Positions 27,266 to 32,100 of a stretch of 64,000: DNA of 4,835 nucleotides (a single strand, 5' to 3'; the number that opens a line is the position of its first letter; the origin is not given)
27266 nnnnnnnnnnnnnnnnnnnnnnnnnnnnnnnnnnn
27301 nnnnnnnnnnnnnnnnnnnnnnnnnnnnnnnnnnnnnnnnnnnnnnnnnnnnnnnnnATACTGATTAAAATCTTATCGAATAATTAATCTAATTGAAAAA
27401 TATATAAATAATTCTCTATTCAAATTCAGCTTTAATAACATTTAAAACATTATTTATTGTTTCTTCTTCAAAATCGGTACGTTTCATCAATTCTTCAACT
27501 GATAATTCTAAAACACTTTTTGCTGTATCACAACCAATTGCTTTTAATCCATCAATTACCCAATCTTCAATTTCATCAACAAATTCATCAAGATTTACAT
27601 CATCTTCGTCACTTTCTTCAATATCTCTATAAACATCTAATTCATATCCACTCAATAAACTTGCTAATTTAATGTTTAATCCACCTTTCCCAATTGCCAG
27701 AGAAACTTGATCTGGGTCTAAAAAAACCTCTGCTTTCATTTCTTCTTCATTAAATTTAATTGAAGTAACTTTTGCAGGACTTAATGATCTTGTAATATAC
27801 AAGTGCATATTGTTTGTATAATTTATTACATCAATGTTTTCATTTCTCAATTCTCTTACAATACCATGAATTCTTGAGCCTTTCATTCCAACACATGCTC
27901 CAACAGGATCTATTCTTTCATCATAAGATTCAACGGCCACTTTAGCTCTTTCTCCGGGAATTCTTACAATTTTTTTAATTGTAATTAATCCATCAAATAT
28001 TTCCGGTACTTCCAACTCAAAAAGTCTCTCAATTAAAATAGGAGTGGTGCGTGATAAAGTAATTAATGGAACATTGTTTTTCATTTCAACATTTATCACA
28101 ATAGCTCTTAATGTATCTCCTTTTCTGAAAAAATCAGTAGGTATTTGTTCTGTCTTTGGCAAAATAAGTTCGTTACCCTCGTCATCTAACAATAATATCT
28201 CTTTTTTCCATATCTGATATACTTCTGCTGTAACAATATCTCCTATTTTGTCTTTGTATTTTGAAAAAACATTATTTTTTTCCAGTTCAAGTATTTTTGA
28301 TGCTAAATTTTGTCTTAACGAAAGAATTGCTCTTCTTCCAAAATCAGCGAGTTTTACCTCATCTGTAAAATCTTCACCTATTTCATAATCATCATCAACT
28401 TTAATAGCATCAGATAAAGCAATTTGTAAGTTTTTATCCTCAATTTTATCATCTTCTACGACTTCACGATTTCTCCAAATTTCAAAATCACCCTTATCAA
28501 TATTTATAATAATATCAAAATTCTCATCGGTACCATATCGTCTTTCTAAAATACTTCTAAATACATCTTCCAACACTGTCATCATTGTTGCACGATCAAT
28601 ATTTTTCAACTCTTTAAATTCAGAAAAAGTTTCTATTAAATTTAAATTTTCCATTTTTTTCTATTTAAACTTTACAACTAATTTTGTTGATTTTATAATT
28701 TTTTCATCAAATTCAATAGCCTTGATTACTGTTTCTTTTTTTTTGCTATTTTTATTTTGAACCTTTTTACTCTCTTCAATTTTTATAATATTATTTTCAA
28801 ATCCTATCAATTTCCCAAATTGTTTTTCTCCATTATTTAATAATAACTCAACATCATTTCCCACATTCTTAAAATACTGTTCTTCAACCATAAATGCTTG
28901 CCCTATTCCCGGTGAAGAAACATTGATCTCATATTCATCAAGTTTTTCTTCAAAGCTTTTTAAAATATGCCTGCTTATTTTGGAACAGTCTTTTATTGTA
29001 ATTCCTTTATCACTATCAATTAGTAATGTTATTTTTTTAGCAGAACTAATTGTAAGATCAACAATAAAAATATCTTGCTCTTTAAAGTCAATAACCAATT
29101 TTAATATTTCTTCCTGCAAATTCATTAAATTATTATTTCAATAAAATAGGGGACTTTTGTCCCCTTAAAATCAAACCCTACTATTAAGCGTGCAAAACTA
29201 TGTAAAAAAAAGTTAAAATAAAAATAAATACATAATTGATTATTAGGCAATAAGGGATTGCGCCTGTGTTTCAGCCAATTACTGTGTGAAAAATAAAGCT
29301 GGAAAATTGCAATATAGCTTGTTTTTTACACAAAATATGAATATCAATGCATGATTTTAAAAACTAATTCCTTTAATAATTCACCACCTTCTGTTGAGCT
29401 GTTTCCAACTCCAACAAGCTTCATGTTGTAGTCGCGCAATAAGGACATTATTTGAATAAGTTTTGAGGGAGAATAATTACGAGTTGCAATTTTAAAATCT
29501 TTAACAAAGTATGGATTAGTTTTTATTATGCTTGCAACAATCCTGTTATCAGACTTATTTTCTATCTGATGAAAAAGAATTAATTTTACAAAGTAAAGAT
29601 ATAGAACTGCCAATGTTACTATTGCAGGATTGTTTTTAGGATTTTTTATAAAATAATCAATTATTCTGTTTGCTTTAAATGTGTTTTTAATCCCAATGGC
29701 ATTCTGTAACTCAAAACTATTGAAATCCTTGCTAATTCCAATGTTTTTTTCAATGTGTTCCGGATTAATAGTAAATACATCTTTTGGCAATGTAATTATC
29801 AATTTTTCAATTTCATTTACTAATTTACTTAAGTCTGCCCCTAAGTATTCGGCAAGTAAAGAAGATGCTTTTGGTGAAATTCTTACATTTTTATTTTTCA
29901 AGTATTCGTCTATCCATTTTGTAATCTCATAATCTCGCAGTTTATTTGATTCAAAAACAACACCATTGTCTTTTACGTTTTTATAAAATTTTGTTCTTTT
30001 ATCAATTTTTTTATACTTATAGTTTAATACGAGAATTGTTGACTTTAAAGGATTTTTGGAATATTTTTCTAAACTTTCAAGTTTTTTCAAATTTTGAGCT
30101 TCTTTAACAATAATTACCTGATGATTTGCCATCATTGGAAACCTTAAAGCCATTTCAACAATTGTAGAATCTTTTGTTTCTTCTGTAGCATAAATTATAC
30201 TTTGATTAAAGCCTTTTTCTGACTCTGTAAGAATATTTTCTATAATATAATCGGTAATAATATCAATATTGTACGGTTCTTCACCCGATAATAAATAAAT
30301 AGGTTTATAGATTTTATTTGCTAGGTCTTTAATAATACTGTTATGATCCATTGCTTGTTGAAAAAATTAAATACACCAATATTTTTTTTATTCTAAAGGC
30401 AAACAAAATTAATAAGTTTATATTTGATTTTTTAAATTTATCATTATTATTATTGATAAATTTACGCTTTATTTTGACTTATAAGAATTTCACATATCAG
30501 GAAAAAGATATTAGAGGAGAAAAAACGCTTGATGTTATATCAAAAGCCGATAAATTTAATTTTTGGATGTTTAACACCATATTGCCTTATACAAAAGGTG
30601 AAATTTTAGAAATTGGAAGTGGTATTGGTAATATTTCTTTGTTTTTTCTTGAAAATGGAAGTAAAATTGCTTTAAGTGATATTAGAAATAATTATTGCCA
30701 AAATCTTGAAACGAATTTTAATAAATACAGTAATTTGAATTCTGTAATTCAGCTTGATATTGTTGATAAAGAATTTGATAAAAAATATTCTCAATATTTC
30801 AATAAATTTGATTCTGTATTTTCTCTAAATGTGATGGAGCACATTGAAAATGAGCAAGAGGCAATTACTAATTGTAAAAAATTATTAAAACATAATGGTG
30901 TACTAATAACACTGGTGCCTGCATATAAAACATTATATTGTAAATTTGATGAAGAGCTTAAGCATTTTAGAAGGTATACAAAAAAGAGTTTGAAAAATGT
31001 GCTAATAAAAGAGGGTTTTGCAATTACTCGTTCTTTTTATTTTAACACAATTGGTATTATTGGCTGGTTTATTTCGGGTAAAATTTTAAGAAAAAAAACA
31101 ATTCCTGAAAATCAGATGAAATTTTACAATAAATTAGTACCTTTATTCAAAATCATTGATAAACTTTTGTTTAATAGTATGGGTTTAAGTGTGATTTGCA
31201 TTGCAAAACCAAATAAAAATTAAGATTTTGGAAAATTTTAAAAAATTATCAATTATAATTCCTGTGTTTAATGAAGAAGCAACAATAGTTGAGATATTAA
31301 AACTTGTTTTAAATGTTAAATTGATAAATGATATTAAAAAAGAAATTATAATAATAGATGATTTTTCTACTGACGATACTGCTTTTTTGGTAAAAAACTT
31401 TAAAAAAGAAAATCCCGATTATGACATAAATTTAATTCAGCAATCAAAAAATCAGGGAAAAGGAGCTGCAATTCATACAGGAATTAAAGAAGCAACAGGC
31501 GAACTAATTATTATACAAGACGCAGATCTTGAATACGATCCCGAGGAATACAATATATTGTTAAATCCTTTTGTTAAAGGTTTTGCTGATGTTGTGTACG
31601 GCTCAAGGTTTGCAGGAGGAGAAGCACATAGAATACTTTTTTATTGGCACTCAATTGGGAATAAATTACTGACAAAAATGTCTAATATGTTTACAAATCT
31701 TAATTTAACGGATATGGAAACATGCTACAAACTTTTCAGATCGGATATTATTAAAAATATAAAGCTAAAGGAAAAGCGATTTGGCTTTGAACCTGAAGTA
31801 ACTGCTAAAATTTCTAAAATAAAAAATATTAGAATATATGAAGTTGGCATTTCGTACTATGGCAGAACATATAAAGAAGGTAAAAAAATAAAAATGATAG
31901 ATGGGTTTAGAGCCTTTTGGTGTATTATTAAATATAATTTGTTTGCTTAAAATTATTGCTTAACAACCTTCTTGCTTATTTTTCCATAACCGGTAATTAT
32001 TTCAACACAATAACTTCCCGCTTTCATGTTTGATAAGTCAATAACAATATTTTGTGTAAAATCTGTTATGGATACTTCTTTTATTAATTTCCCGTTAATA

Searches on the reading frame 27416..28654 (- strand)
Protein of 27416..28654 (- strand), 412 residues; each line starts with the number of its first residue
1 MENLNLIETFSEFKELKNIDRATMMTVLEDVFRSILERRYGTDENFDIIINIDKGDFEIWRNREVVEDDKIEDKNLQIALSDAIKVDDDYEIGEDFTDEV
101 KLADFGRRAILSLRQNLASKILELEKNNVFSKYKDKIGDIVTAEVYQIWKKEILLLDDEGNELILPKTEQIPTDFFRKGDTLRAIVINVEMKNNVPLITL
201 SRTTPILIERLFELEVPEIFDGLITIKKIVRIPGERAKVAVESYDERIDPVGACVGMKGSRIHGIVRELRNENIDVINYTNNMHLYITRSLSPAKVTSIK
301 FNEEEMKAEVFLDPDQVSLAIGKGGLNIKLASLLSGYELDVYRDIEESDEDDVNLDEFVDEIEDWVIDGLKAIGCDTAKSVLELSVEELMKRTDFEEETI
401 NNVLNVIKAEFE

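Call 16: search_protein_families(library=pfam, proteins=[window:27416-28654:-], max_evalue=0.00001)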
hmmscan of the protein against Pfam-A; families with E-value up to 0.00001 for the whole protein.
window:27416-28654:- (412 aa): 3 families
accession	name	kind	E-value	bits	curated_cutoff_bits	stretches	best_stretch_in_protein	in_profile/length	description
PF08529.16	NusA_N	-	3.1e-30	105.3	23.8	1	5-127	1-119/119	NusA N-terminal domain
PF13184.12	KH_5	-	3.1e-28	98.1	27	1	233-300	1-68/69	NusA-like KH domain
PF23095.1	KH_NusA_C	-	1.1e-08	35.4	34.2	1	310-341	3-34/59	Transcription termination/antitermination protein NusA, KH domain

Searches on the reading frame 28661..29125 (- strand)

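Call 16: search_protein_families(library=pfam, proteins=[window:28661-29125:-], max_evalue=0.00001)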
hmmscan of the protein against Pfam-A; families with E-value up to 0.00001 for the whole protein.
window:28661-29125:- (154 aa): 1 family
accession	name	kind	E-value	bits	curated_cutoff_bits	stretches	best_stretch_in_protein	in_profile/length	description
PF02576.22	RimP_N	-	3.3e-10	40.6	22.7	1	17-74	9-72/73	RimP N-terminal domain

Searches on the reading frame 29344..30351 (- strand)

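Call 16: search_protein_families(library=pfam, proteins=[window:29344-30351:-], max_evalue=0.00001)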
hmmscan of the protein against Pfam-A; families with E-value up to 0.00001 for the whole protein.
window:29344-30351:- (335 aa): 1 family
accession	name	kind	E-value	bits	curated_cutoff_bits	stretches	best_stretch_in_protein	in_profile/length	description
PF06144.19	DNA_pol3_delta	-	3.9e-13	49.9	21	1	19-134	1-122/124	DNA polymerase III, delta subunit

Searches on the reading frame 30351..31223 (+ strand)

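Call 17: search_protein_families(library=pfam, proteins=[window:30351-31223:+], max_evalue=0.00001)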
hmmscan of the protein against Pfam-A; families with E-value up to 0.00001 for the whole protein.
window:30351-31223:+ (290 aa): 6 families
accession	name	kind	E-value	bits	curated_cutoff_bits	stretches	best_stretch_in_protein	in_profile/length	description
PF08242.18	Methyltransf_12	-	6.5e-12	46.5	30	1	86-185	1-98/98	Methyltransferase domain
PF13489.12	Methyltransf_23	-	5.9e-10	39.5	27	1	81-226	22-162/164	Methyltransferase domain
PF08241.18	Methyltransf_11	-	6.4e-10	40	21.2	1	86-186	1-94/95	Methyltransferase domain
PF13649.12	Methyltransf_25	-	6e-08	33.7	27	1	85-183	1-97/97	Methyltransferase domain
PF13847.12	Methyltransf_31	-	6.8e-07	29.5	27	1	84-191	6-113/145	Methyltransferase domain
PF06080.18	DUF938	-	7.9e-06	26.2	27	0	79-190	23-140/202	Protein of unknown function (DUF938)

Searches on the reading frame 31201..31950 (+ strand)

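Call 17: search_protein_families(library=pfam, proteins=[window:31201-31950:+], max_evalue=0.00001)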
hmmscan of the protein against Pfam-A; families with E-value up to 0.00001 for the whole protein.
window:31201-31950:+ (249 aa): 3 families
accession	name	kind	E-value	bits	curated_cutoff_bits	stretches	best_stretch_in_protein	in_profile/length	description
PF00535.33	Glycos_transf_2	-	1.5e-34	119.8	23.3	1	17-186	1-166/168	Glycosyl transferase family 2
PF10111.15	Glyco_tranf_2_2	-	8e-09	35.8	27.3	1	17-112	1-94/276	Glycosyltransferase like family 2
PF13641.12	Glyco_tranf_2_3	-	1e-06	29.4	27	1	16-124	3-111/230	Glycosyltransferase like family 2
